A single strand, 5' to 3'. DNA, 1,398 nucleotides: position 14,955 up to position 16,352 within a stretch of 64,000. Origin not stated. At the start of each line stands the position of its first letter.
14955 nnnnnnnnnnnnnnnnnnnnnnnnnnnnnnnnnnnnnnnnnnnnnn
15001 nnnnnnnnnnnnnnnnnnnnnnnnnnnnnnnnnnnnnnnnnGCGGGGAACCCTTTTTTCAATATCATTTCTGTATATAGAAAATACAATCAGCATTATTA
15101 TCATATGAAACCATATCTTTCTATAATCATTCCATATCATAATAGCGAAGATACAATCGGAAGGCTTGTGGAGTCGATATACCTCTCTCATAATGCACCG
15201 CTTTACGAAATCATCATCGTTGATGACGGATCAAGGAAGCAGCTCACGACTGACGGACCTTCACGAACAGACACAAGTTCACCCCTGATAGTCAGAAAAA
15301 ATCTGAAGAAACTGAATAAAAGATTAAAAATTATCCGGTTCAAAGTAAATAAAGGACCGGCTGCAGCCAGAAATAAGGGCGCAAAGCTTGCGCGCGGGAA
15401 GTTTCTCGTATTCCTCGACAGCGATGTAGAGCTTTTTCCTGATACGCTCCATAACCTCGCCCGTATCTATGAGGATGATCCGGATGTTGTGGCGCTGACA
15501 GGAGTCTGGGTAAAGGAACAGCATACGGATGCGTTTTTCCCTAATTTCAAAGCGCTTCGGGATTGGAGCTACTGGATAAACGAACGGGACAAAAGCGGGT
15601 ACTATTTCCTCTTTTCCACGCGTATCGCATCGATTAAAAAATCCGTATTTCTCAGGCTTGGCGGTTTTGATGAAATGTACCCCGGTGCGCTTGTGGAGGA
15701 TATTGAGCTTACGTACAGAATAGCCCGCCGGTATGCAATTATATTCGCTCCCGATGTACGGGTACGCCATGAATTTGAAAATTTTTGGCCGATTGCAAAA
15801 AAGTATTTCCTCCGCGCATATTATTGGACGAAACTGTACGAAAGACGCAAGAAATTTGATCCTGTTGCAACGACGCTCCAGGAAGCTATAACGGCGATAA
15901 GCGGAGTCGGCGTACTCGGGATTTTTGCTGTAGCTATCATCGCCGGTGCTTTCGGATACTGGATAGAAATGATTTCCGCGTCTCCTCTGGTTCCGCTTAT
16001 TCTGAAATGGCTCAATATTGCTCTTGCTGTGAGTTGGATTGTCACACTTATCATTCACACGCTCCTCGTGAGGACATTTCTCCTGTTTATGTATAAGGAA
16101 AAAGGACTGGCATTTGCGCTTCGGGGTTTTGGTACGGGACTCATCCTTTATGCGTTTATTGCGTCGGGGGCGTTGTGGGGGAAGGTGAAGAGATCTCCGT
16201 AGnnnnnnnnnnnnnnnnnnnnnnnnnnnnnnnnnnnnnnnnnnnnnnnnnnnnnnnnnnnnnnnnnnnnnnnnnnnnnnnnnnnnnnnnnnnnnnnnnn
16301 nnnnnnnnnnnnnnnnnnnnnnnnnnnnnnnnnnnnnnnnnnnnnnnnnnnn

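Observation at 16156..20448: Three tandem type IV pilins divergent from an O-antigen-ligase/TPR membrane protein: a candidate pilin O-glycosylation module.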

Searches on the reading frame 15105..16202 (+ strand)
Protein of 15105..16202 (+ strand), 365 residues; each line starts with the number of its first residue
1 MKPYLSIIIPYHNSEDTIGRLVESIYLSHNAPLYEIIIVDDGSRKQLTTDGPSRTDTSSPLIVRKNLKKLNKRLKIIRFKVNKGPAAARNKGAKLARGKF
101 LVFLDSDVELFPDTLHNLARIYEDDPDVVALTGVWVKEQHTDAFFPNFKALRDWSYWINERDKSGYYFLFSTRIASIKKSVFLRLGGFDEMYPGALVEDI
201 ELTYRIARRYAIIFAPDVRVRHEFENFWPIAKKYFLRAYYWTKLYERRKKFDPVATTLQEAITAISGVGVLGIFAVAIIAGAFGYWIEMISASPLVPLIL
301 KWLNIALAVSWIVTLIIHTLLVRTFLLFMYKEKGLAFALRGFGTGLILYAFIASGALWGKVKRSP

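Call 6: search_protein_families(library=pfam, proteins=[window:15105-16202:+], max_evalue=0.01)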
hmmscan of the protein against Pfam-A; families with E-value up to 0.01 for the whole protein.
window:15105-16202:+ (365 aa): 4 families
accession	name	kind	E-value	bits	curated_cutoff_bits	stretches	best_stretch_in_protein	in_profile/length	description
PF00535.33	Glycos_transf_2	-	4.1e-28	98.8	23.3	1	6-150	1-131/168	Glycosyl transferase family 2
PF10111.15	Glyco_tranf_2_2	-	4.1e-15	56.5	27.3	1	6-221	1-214/276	Glycosyltransferase like family 2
PF13641.12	Glyco_tranf_2_3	-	2.8e-10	41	27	1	4-234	2-223/230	Glycosyltransferase like family 2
PF13506.12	Glyco_transf_21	-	0.0019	18.1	21.7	1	93-211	26-143/174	Glycosyl transferase family 21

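Call 7: search_protein_families(library=ncbifam, proteins=[window:15105-16202:+], max_evalue=0.01)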
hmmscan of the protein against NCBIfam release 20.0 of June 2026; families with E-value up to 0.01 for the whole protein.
window:15105-16202:+ (365 aa): 22 families
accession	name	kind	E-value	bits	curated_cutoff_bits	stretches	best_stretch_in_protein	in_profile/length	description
NF041875.1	EPS_EpsD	equivalog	2.3e-24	86.4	370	1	5-232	1-221/325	exopolysaccharide biosynthesis glycosyltransferase EpsD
TIGR03965.1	mycofact_glyco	equivalog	1.1e-23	83.9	280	1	5-235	76-294/467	mycofactocin biosynthesis glycosyltransferase MftF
NF050819.1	PolSacchBiosHfsG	equivalog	5.1e-17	62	500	1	2-235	11-230/302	polysaccharide biosynthesis protein HfsG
TIGR03937.1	PgaC_IcaA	equivalog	1.8e-15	56.8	422.3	1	3-217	45-245/407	poly-beta-1,6-N-acetyl-D-glucosamine synthase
TIGR04283.1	glyco_like_mftF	equivalog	9.7e-15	54.7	182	1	5-215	1-178/221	TIGR04283 family arsenosugar biosynthesis glycosyltransferase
NF007482.0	PRK10073.1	equivalog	1.7e-14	53.6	423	1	2-142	5-133/334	glycosyltransferase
NF047683.1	TeichurnBiosyTuaG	equivalog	5.5e-14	52.4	400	1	2-124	5-113/252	teichuronic acid biosynthesis protein TuaG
TIGR03111.1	glyc2_xrt_Gpos1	hypoth_equivalog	1.9e-13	50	363.95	1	3-139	49-173/439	TIGR03111 family XrtG-associated glycosyltransferase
NF038299.1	EPS_HpsN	equivalog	8.6e-11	41.4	425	1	3-136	1-120/317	hormogonium polysaccharide biosynthesis glycosyltransferase HpsN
NF050050.1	ProtGlycPglI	equivalog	2.6e-09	36.9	500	1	2-120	1-106/306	GalNAc(5)-diNAcBac-PP-undecaprenol beta-1,3-glucosyltransferase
NF041394.1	GtaseAglG_Halo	equivalog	2.3e-08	33.7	440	1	76-227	61-220/304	glucosyl-dolichyl phosphate glucuronosyltransferase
NF047588.1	GlcsyltransPgfSStrep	equivalog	4.8e-08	32.6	500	1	5-146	3-134/308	glycosyltransferase PgfS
TIGR04242.1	nodulat_NodC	equivalog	1.1e-05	24.6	550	1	3-159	48-189/395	chitooligosaccharide synthase NodC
NF038302.1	EPS_HpsE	equivalog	1.2e-05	24.5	300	1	5-168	3-155/307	hormogonium polysaccharide biosynthesis glycosyltransferase HpsE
NF053739.1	GlytfEpsEBac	equivalog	2.1e-05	23.6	450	1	3-111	1-96/265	glycosyltransferase EpsE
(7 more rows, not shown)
